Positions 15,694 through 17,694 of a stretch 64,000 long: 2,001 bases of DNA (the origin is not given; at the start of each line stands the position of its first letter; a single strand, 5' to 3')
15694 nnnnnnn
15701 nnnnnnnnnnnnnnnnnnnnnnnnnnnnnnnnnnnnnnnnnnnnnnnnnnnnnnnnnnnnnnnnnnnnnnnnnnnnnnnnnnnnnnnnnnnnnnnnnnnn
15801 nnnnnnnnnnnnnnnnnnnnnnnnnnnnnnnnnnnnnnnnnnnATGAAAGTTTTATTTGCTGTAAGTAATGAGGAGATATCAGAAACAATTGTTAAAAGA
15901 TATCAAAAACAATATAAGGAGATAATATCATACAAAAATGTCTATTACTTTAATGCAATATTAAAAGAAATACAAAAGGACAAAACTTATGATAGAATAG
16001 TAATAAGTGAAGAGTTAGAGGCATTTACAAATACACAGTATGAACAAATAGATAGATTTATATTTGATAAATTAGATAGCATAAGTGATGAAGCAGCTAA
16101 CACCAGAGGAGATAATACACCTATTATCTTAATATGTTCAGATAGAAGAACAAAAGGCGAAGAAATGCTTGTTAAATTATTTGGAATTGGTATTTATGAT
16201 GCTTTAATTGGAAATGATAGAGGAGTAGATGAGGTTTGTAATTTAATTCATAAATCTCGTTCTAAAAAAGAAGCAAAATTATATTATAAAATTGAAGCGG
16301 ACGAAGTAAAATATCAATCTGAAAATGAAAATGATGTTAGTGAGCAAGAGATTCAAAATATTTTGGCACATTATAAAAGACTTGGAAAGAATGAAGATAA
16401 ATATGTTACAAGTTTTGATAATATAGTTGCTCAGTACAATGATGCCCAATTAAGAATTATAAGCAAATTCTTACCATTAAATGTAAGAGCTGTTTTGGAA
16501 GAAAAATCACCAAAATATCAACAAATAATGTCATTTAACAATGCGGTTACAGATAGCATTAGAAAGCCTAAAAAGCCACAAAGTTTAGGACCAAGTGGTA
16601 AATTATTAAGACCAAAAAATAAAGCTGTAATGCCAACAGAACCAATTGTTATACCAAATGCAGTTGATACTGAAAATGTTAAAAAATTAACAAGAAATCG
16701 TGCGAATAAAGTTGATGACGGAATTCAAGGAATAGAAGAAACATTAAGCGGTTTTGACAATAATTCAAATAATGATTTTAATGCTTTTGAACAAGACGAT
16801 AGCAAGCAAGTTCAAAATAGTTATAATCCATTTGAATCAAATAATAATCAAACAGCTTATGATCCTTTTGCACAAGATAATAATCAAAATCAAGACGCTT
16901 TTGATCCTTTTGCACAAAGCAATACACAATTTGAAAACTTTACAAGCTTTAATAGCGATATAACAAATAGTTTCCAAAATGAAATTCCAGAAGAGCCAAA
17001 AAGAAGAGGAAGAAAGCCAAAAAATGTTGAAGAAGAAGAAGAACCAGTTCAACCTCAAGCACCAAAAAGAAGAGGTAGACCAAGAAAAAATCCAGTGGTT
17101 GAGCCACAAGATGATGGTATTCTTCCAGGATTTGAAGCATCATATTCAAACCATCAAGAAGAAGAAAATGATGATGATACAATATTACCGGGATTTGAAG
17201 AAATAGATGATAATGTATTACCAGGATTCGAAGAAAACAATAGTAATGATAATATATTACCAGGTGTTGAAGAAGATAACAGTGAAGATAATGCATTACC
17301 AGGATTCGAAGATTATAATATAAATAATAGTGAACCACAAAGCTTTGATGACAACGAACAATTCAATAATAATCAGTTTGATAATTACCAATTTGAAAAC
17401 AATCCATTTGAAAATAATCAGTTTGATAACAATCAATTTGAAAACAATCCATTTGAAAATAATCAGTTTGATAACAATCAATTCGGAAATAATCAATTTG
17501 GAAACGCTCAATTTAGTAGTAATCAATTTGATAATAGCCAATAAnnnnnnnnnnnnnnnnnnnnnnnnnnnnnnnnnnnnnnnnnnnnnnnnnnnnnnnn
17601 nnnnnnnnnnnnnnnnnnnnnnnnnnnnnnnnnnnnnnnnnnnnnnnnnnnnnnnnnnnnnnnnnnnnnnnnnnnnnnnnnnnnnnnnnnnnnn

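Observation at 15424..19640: Uncharacterised four-part module: VirB2-like membrane protein, pseudo-receiver/ParA-like protein, TM-GAF-degenerate GGDEF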

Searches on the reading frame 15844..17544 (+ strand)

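Call 3: search_protein_families(library=pfam, proteins=[window:15844-17544:+], max_evalue=1)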
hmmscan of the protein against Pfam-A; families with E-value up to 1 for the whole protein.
window:15844-17544:+ (566 aa): 1 family
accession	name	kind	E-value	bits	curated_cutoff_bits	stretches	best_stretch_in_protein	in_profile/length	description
PF13599.13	Pentapeptide_4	-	0.067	13.7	38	1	507-565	13-71/78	Pentapeptide repeat region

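Call 6: search_protein_families(library=ncbifam, proteins=[window:15844-17544:+], max_evalue=1)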
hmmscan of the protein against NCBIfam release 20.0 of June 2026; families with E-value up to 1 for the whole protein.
window:15844-17544:+ (566 aa): 1 family
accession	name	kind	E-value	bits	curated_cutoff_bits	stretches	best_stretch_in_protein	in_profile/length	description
NF051894.1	anti_phage_HalA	equivalog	0.00087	18.6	250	1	504-562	71-131/338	anti-phage Hailong system effector protein HalA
